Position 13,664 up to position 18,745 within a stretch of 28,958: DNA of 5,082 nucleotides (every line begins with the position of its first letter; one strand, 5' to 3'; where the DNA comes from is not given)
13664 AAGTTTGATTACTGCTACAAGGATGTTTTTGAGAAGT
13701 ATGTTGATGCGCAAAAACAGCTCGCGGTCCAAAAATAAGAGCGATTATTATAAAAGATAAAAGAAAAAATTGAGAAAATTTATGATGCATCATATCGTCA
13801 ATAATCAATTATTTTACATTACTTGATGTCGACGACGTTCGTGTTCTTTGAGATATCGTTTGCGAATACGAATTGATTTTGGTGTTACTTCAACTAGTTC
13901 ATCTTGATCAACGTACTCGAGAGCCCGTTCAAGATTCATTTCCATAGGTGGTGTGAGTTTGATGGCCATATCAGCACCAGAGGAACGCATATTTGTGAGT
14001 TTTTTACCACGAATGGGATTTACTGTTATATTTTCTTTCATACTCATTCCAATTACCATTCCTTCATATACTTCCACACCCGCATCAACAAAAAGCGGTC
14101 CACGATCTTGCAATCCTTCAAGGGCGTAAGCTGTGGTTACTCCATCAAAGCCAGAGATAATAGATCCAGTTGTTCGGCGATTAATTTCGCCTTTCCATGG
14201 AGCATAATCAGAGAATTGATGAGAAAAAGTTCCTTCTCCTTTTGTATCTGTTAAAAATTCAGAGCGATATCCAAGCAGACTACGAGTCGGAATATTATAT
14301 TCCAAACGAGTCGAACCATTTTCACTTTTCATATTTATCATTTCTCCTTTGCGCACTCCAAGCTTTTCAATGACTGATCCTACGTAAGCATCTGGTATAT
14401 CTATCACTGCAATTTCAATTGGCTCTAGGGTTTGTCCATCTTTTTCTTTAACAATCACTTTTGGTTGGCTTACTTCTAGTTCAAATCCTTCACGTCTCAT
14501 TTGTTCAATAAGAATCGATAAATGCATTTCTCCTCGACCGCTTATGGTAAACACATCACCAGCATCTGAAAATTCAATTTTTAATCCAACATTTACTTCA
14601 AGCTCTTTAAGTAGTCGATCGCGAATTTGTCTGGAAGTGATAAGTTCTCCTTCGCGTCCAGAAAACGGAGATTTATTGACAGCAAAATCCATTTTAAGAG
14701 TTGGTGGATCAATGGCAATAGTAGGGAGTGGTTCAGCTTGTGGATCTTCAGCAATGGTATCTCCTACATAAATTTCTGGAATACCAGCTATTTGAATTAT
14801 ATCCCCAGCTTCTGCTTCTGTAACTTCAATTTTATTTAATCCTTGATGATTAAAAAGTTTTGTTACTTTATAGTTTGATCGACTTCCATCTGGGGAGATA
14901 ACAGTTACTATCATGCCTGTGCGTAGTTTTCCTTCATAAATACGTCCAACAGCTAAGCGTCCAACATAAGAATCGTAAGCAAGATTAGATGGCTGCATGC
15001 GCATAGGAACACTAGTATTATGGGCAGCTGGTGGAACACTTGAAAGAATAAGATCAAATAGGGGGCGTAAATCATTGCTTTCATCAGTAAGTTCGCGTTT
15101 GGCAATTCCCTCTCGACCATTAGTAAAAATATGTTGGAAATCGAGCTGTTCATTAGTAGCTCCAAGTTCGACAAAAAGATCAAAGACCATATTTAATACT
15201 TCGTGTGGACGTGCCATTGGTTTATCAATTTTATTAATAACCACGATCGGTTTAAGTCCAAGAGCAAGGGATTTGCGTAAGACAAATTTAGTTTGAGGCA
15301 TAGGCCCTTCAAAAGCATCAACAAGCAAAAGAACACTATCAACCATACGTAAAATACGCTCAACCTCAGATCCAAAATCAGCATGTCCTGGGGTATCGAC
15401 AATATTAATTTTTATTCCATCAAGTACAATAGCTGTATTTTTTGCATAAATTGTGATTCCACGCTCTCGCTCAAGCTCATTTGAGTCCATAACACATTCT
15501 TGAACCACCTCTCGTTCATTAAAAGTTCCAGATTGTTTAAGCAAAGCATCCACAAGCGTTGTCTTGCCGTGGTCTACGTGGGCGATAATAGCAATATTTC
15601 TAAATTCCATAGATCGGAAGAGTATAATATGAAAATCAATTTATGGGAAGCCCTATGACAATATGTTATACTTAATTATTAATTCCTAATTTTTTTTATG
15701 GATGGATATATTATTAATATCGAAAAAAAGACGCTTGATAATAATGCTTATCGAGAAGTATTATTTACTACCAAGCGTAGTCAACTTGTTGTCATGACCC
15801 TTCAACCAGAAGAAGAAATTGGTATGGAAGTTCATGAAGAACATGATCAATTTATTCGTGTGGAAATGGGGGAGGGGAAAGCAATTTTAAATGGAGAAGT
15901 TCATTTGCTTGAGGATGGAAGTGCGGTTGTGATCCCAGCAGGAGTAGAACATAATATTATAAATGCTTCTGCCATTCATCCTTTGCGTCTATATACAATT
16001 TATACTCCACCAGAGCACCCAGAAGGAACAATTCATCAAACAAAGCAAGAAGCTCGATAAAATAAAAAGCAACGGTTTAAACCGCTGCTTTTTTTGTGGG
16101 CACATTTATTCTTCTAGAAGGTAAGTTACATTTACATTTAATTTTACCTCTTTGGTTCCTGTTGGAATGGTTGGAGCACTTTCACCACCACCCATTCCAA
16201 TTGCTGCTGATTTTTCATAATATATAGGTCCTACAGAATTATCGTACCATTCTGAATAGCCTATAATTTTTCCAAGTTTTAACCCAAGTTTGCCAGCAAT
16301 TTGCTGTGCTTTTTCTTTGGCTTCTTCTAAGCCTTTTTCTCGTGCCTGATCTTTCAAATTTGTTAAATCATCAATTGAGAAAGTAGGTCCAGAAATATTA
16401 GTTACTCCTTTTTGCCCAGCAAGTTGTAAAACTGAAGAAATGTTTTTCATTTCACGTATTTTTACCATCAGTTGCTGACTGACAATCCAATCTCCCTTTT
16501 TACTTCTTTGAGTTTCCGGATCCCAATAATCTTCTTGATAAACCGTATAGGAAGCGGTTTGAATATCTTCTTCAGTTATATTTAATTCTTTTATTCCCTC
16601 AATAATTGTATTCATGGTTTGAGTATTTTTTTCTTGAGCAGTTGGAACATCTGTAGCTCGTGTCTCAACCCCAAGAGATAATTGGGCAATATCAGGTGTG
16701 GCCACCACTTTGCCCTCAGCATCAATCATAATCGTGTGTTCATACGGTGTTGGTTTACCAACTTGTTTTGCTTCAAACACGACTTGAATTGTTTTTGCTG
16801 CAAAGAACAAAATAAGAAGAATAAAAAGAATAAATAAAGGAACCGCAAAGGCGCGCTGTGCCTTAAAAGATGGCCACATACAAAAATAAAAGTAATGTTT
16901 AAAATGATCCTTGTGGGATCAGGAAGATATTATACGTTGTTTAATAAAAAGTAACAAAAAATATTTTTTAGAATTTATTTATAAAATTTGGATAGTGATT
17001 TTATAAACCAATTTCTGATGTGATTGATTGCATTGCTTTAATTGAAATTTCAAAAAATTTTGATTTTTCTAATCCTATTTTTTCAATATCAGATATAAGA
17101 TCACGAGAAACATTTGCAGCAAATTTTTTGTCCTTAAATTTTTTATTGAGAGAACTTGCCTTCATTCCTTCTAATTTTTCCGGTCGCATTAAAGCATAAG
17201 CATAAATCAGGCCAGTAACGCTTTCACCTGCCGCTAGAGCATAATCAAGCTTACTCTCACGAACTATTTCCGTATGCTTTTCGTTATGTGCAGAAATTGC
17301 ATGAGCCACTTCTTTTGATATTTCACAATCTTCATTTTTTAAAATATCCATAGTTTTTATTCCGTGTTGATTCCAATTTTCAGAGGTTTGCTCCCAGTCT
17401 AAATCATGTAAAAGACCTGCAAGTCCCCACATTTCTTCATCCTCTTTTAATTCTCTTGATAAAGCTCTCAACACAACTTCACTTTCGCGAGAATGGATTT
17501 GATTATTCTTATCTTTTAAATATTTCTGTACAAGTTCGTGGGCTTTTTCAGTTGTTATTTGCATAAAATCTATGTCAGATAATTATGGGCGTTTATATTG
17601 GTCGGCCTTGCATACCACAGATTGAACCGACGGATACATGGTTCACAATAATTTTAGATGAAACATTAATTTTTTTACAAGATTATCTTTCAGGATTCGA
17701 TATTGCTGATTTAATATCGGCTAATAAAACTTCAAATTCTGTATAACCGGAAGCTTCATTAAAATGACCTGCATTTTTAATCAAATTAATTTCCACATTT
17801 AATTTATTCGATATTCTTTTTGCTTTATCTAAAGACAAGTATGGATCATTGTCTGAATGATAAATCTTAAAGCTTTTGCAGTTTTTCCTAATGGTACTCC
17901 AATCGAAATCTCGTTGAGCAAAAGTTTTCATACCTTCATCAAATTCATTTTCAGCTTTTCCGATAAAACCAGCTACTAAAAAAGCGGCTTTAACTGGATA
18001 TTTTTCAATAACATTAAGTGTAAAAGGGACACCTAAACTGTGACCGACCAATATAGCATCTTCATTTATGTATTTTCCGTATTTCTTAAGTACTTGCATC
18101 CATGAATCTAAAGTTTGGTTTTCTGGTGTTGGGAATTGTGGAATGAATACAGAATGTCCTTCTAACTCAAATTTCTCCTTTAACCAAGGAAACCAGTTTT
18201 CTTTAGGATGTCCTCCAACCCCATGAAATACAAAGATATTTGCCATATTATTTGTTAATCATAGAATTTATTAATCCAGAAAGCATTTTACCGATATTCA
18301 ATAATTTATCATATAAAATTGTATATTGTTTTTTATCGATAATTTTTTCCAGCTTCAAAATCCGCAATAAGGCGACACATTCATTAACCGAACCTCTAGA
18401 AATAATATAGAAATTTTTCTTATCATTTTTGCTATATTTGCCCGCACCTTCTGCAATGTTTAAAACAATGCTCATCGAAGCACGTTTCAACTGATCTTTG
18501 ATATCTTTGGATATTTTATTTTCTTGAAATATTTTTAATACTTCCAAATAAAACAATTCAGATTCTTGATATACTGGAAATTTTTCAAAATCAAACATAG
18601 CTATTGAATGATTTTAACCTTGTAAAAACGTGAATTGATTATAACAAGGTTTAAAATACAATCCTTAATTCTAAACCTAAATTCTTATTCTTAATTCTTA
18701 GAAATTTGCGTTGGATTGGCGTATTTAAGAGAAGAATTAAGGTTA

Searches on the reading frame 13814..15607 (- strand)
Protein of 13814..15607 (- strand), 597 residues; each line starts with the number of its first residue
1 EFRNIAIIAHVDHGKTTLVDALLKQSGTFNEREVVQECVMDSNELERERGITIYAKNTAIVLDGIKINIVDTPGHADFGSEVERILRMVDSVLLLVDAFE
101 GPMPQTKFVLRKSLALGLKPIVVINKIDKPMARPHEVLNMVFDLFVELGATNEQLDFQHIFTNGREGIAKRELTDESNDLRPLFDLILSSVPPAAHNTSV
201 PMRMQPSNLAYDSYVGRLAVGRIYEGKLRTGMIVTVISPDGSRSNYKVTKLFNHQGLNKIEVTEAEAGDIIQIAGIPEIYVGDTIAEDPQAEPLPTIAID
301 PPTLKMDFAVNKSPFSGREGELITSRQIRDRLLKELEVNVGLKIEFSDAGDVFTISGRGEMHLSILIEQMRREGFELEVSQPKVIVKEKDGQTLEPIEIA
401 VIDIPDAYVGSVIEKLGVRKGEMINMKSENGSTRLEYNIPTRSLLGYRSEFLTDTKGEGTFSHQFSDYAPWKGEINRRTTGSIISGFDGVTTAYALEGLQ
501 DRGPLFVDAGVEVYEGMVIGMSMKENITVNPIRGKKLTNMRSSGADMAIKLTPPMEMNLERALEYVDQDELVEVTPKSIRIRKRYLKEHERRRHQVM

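Call 53: search_protein_families(library=pfam, proteins=[window:13814-15607:-], max_evalue=0.001)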
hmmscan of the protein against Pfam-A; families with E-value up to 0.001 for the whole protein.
window:13814-15607:- (597 aa): 7 families
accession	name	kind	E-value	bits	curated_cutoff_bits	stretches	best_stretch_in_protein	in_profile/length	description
PF00009.33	GTP_EFTU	-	7.4e-52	176.1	26.5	1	2-176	3-181/188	Elongation factor Tu GTP binding domain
PF21018.2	BipA_C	-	8.9e-42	141.8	23.8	1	480-587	1-109/110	TypA/BipA C-terminal domain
PF00679.30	EFG_C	-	4.9e-24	84.6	27.9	1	393-477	2-87/89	Elongation factor G C-terminus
PF03144.31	GTP_EFTU_D2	-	5.7e-14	52.7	30.3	1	216-286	1-73/73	Elongation factor Tu domain 2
PF22042.2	EF-G_D2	-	2.1e-09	37.8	27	1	211-286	11-82/84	Elongation factor G domain 2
PF01926.29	MMR_HSR1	-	2.4e-06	28.1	21.9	1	5-126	2-113/113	50S ribosome-binding GTPase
PF00735.24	Septin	-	0.00086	19.1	26.2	0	4-78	6-75/280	Septin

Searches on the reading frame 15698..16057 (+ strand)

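Call 52: search_protein_families(library=pfam, proteins=[window:15698-16057:+], max_evalue=0.001)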
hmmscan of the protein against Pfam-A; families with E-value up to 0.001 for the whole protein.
window:15698-16057:+ (120 aa): 3 families
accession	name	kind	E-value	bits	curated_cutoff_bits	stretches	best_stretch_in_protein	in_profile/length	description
PF07883.17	Cupin_2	-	4.2e-15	55.6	27.2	1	32-102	2-70/70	Cupin domain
PF01050.24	MannoseP_isomer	-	0.00022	21.8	23.6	1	20-101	20-100/116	Mannose-6-phosphate isomerase C-terminal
PF02311.25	AraC_binding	-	0.00033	20.9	21.1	1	44-107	19-80/135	AraC-like ligand binding domain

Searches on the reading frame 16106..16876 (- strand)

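Call 52: search_protein_families(library=pfam, proteins=[window:16106-16876:-], max_evalue=0.001)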
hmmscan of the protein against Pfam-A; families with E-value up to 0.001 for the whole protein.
window:16106-16876:- (256 aa): 2 families
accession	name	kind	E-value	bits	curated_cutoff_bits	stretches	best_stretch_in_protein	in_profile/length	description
PF04402.19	SIMPL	-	1.9e-42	146.3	25.2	1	50-252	2-205/205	Protein of unknown function (DUF541)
PF09811.14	Yae1_N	-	0.00043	20.4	27.5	0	176-207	7-38/39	Essential protein Yae1, N terminal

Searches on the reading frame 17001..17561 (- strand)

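Call 53: search_protein_families(library=pfam, proteins=[window:17001-17561:-], max_evalue=0.001)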
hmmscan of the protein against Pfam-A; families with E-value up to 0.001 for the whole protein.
window:17001-17561:- (186 aa): 1 family
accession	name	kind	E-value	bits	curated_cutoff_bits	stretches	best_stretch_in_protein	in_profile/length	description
PF01966.28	HD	-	6.7e-08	33.3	22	1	22-97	3-90/116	HD domain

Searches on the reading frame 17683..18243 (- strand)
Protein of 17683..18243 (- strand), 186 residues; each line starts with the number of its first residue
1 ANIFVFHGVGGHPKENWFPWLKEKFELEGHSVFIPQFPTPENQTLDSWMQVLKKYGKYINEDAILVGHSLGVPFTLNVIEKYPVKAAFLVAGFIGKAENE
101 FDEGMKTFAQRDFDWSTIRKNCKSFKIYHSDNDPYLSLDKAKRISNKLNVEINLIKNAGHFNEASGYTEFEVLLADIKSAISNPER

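Call 53: search_protein_families(library=pfam, proteins=[window:17683-18243:-], max_evalue=0.001)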
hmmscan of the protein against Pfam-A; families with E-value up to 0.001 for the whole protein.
window:17683-18243:- (186 aa): 1 family
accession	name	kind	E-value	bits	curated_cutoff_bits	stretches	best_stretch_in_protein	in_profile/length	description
PF06821.19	Ser_hydrolase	-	2.3e-25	89.9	22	1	4-172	2-165/172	Serine hydrolase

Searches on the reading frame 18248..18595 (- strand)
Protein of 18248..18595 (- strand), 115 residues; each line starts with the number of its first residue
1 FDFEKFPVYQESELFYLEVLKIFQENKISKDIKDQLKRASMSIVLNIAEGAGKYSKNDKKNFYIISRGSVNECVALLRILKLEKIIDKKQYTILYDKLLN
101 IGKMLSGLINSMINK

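Call 53: search_protein_families(library=pfam, proteins=[window:18248-18595:-], max_evalue=0.001)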
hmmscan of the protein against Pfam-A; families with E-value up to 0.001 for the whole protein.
window:18248-18595:- (115 aa): 2 families
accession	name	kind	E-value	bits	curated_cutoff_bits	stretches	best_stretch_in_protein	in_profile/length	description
PF05635.17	23S_rRNA_IVP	-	2.2e-24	86.2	33.8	1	5-107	2-106/106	23S rRNA-intervening sequence protein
PF22296.2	bAvd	-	0.00058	20.8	40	1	74-111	68-106/107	bAvd-like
